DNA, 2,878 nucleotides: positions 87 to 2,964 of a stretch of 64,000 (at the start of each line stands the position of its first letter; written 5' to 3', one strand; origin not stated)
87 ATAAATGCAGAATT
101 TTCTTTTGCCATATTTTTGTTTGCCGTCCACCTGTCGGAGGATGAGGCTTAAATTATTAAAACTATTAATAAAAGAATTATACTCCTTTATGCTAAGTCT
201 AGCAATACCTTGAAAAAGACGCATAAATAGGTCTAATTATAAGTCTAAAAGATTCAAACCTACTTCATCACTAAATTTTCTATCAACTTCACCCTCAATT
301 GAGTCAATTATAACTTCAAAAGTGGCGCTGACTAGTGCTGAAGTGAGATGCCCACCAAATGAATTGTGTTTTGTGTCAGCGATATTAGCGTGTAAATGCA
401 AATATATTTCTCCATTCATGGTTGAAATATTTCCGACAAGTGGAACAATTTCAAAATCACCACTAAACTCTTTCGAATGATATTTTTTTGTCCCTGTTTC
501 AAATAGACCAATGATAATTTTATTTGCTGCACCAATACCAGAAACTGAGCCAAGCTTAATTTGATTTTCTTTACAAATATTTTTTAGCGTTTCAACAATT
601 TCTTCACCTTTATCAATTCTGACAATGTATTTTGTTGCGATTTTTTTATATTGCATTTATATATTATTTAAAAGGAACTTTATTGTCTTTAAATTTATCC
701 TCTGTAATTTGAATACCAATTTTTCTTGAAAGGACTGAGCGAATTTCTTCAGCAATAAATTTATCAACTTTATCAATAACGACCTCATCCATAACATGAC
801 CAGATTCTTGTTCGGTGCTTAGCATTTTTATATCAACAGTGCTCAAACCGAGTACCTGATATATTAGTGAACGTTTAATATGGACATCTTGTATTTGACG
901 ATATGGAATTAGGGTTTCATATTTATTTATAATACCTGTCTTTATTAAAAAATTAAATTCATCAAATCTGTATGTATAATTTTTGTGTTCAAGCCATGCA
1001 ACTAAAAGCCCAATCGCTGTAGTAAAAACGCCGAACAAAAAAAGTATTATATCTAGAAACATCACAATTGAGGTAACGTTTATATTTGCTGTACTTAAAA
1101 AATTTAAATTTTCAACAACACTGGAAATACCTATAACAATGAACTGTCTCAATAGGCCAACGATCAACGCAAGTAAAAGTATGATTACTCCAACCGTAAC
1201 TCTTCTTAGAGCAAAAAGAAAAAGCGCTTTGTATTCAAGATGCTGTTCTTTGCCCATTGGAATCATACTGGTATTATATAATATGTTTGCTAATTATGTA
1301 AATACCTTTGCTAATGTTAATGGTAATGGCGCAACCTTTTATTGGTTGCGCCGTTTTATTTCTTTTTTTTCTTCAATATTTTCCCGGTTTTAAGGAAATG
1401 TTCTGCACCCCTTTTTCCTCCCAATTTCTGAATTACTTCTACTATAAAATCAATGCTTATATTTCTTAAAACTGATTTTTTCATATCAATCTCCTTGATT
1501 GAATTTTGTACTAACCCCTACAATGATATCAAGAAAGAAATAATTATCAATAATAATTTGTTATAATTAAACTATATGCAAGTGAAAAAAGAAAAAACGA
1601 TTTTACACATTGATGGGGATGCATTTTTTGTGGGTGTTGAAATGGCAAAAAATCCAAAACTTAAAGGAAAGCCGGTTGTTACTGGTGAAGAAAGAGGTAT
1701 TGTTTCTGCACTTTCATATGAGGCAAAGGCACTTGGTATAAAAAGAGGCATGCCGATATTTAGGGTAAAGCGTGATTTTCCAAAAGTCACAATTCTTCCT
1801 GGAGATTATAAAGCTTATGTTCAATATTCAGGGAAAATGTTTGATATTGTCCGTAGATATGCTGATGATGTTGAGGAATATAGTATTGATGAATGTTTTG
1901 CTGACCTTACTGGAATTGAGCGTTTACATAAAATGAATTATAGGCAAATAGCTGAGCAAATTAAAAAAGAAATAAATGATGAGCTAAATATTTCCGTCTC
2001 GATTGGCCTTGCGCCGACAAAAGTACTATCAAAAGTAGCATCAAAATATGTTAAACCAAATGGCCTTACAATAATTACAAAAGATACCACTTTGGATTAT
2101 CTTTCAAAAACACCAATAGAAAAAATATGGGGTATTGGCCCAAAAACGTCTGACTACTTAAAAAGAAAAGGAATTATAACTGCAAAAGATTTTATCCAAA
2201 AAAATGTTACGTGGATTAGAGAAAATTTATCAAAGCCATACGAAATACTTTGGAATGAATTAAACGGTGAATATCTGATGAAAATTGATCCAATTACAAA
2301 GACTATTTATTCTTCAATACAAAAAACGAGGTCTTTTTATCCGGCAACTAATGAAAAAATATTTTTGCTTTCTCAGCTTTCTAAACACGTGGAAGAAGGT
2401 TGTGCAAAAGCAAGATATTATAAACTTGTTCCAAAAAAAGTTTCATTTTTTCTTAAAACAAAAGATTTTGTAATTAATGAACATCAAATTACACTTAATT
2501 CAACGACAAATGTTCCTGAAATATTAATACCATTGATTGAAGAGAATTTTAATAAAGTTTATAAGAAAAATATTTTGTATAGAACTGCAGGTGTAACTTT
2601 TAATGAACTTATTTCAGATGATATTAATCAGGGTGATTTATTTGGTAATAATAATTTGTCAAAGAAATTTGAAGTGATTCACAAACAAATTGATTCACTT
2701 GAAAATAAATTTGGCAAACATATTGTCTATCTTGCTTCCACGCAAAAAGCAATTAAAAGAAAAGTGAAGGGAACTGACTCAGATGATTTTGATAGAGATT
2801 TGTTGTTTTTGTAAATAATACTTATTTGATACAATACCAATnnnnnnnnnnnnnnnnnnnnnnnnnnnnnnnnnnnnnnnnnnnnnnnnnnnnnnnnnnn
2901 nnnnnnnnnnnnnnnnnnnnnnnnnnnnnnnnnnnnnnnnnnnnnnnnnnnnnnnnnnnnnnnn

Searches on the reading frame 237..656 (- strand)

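Call 61: search_protein_families(library=pfam, proteins=[window:237-656:-], max_evalue=0.001)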
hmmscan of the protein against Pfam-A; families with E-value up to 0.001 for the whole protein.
window:237-656:- (139 aa): 1 family
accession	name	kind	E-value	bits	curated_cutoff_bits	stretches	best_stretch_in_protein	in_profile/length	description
PF03479.20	PCC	-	2.6e-32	112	25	1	9-121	2-116/117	Plants and Prokaryotes Conserved (PCC) domain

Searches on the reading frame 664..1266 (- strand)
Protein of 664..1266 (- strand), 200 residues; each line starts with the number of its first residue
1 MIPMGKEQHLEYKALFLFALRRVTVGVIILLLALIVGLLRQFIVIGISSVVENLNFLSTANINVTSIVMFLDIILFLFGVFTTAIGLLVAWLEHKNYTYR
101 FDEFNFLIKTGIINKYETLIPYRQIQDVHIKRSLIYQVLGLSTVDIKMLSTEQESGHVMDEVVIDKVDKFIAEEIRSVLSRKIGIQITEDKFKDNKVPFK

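Call 61: search_protein_families(library=pfam, proteins=[window:664-1266:-], max_evalue=0.001)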
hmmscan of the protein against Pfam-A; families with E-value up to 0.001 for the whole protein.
window:664-1266:- (200 aa): 1 family
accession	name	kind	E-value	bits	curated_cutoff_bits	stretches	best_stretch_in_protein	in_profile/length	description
PF03703.20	bPH_2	-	1.6e-10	41.5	22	1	95-147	2-54/78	Bacterial PH domain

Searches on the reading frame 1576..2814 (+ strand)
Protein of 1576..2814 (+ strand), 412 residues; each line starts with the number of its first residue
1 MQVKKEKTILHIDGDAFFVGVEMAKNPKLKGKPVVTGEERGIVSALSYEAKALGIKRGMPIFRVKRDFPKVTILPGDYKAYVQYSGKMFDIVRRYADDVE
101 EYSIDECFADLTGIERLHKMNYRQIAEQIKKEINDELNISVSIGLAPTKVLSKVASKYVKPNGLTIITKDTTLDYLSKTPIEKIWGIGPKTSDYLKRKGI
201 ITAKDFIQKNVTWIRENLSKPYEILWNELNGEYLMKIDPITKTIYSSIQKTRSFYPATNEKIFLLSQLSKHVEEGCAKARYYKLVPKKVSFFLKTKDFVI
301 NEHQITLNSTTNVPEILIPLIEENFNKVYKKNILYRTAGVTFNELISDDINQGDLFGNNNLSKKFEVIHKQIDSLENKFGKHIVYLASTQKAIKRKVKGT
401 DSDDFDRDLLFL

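Call 61: search_protein_families(library=pfam, proteins=[window:1576-2814:+], max_evalue=0.001)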
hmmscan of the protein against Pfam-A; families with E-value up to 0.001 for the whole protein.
window:1576-2814:+ (412 aa): 3 families
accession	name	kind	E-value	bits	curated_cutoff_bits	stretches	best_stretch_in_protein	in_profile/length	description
PF00817.25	IMS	-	8.7e-47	159.2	23.2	1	12-157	1-148/148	impB/mucB/samB family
PF11799.13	IMS_C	-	7.5e-13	49.3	20.7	1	247-355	3-109/109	impB/mucB/samB family C-terminal domain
PF11798.14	IMS_HHH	-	2.5e-06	27.8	24.4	1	174-200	6-32/32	IMS family HHH motif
